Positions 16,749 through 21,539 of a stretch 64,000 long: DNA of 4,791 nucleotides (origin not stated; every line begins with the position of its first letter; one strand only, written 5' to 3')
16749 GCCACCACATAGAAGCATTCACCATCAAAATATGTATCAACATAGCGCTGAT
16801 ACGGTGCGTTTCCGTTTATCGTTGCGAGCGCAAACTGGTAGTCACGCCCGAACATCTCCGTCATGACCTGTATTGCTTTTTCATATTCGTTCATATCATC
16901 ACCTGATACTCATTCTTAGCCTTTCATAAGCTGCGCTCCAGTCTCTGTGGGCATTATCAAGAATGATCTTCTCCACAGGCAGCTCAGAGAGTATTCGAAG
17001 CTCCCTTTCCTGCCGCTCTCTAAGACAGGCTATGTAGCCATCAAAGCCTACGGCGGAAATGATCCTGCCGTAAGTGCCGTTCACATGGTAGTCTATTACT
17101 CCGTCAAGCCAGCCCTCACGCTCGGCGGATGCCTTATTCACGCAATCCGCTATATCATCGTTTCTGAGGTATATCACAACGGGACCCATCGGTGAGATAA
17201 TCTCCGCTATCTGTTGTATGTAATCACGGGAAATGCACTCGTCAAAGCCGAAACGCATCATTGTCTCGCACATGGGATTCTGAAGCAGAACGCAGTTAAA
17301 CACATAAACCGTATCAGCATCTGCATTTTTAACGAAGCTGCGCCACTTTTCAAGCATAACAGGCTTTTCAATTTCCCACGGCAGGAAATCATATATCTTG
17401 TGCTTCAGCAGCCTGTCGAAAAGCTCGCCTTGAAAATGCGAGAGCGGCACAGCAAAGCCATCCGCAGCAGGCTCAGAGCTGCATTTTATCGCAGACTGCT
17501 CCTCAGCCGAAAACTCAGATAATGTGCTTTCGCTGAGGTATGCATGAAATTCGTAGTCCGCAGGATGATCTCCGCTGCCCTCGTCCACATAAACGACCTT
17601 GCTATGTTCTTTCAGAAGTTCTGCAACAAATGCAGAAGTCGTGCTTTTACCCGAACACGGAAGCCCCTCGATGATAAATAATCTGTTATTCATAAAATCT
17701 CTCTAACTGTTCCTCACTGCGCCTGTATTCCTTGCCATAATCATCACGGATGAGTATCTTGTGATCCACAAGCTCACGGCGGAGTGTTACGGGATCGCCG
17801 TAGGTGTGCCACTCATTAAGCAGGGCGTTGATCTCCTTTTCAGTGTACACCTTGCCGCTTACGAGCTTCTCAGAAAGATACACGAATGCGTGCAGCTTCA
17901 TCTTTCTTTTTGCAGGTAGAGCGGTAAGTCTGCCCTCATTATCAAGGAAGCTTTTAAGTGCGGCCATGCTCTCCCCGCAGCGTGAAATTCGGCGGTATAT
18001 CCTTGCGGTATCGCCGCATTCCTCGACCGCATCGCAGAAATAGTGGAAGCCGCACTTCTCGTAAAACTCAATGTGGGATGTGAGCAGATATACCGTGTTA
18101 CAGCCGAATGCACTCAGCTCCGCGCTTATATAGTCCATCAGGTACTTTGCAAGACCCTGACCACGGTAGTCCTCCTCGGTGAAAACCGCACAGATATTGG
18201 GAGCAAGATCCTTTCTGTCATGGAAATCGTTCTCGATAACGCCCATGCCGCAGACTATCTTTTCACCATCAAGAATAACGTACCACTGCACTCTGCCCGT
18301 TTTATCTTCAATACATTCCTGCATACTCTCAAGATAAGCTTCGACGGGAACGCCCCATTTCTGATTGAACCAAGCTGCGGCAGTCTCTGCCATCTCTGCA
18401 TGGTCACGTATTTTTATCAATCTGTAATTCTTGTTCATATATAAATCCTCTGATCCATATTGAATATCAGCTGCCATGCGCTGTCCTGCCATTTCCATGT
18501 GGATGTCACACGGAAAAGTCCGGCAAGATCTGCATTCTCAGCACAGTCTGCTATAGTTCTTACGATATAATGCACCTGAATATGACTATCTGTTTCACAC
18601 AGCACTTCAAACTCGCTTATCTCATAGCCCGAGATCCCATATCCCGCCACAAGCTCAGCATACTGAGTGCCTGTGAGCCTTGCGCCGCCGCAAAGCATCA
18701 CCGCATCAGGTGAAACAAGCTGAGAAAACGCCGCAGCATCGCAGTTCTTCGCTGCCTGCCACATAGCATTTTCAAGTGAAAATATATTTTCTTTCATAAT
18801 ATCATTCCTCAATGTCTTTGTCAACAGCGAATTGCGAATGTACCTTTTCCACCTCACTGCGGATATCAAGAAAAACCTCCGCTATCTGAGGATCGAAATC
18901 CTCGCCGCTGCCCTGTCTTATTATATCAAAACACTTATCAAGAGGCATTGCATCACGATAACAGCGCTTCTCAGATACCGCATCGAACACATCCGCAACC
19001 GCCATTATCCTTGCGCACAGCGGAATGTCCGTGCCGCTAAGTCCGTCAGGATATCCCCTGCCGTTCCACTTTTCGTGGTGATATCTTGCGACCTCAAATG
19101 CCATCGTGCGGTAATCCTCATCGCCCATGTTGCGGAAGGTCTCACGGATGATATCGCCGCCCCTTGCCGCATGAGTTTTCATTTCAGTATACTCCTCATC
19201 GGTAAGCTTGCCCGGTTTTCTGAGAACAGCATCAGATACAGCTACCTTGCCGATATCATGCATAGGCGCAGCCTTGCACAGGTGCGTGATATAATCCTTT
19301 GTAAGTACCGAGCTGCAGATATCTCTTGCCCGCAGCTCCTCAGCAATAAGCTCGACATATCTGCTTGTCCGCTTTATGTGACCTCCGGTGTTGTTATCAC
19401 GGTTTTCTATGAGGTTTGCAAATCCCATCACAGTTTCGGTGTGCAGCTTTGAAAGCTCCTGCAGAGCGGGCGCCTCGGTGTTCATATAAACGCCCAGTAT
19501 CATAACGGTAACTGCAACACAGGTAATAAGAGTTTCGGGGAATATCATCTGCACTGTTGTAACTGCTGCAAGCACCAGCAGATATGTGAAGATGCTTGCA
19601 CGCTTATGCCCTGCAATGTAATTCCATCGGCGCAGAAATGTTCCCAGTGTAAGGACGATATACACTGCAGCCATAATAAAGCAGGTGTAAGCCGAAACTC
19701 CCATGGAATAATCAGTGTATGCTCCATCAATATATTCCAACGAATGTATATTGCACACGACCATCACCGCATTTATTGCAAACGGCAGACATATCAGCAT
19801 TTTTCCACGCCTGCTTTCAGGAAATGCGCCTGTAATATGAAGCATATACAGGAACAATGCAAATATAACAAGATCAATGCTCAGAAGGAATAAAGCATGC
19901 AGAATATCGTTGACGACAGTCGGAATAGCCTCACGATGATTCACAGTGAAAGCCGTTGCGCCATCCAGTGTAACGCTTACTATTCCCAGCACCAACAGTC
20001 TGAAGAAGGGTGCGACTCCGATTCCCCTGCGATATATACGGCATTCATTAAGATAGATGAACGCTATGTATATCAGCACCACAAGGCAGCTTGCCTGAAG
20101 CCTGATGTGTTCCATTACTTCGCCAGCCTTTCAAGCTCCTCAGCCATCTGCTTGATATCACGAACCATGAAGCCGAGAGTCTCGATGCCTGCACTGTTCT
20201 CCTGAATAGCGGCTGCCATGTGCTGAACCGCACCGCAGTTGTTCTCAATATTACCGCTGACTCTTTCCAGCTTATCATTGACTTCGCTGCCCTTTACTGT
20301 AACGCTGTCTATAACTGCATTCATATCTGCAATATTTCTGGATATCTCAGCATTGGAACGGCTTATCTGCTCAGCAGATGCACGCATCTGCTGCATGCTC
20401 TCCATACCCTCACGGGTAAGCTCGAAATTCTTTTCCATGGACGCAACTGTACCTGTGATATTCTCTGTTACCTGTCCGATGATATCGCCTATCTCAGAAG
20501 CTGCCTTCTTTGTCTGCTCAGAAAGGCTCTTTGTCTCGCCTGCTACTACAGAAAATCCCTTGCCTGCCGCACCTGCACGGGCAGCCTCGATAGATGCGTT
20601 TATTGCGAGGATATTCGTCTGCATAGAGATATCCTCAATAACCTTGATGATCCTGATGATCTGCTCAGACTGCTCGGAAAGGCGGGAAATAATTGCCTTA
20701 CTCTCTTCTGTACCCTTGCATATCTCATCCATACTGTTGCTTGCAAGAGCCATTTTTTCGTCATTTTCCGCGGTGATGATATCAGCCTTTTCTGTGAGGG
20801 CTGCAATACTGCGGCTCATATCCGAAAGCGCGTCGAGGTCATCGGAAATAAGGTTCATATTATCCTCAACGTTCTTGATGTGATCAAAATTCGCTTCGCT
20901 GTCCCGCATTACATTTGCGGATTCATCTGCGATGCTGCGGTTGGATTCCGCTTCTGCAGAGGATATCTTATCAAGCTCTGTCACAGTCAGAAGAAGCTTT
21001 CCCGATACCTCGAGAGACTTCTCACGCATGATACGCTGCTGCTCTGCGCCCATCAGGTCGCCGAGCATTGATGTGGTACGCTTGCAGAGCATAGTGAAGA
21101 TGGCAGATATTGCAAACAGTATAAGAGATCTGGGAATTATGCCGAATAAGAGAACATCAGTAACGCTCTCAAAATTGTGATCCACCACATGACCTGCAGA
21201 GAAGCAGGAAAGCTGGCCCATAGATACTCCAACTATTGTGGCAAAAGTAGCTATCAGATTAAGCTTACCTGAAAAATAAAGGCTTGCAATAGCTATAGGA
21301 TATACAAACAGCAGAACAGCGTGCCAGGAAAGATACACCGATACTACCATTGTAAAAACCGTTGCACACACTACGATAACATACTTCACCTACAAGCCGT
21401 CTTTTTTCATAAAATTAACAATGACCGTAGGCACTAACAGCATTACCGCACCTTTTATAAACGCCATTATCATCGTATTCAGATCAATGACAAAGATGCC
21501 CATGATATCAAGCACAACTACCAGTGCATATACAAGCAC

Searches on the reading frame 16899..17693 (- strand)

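Call 9: search_protein_families(library=pfam, proteins=[window:16899-17693:-], max_evalue=0.001)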
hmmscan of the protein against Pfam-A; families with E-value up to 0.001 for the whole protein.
window:16899-17693:- (264 aa): 1 family
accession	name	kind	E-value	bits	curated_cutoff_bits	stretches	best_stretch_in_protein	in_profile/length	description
PF08433.16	KTI12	-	0.00071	19.6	22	0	5-41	3-40/271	Chromatin associated protein KTI12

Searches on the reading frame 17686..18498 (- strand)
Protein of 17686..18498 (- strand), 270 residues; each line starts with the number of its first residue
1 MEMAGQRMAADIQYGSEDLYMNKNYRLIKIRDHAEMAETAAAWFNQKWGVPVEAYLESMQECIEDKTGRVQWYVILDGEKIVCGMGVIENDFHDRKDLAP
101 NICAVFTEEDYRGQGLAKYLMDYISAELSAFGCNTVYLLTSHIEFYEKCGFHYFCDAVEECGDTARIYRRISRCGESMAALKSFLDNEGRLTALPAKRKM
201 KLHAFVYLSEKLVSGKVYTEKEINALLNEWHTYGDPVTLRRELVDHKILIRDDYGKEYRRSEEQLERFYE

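Call 9: search_protein_families(library=pfam, proteins=[window:17686-18498:-], max_evalue=0.001)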
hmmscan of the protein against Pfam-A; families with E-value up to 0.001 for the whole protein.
window:17686-18498:- (270 aa): 5 families
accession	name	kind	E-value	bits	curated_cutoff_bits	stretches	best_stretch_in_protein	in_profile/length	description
PF09860.14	DUF2087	-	2.2e-21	76.2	22.4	1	190-260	1-69/69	Uncharacterized protein conserved in bacteria (DUF2087)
PF13508.13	Acetyltransf_7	-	2.6e-13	50.6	27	1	71-152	4-83/84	Acetyltransferase (GNAT) domain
PF00583.31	Acetyltransf_1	-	7.8e-12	45.9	20.7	1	50-151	11-116/116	Acetyltransferase (GNAT) family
PF13527.13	Acetyltransf_9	-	1.9e-11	44.5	25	1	25-153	2-126/127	Acetyltransferase (GNAT) domain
PF13673.13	Acetyltransf_10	-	1.2e-08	35.4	23.6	1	57-154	20-110/128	Acetyltransferase (GNAT) domain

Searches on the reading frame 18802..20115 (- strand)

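Call 8: search_protein_families(library=pfam, proteins=[window:18802-20115:-], max_evalue=0.001)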
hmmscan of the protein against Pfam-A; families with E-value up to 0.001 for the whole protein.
window:18802-20115:- (437 aa): 3 families
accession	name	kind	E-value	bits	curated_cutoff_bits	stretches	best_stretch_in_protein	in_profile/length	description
PF13487.12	HD_5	-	5.2e-28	98.3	27.2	1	233-411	4-170/170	HD domain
PF01966.28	HD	-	4.7e-17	62.8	22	1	245-379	3-115/116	HD domain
PF24391.1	HD-CE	-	0.00058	20.1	27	1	246-379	11-187/263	HD-CE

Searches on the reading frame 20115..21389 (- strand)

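Call 8: search_protein_families(library=pfam, proteins=[window:20115-21389:-], max_evalue=0.001)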
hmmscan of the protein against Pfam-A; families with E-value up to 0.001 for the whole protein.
window:20115-21389:- (424 aa): 1 family
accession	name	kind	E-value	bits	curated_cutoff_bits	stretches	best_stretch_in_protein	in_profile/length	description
PF00015.26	MCPsignal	-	2.3e-32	112.6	34.6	1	215-378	20-169/172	Methyl-accepting chemotaxis protein (MCP) signalling domain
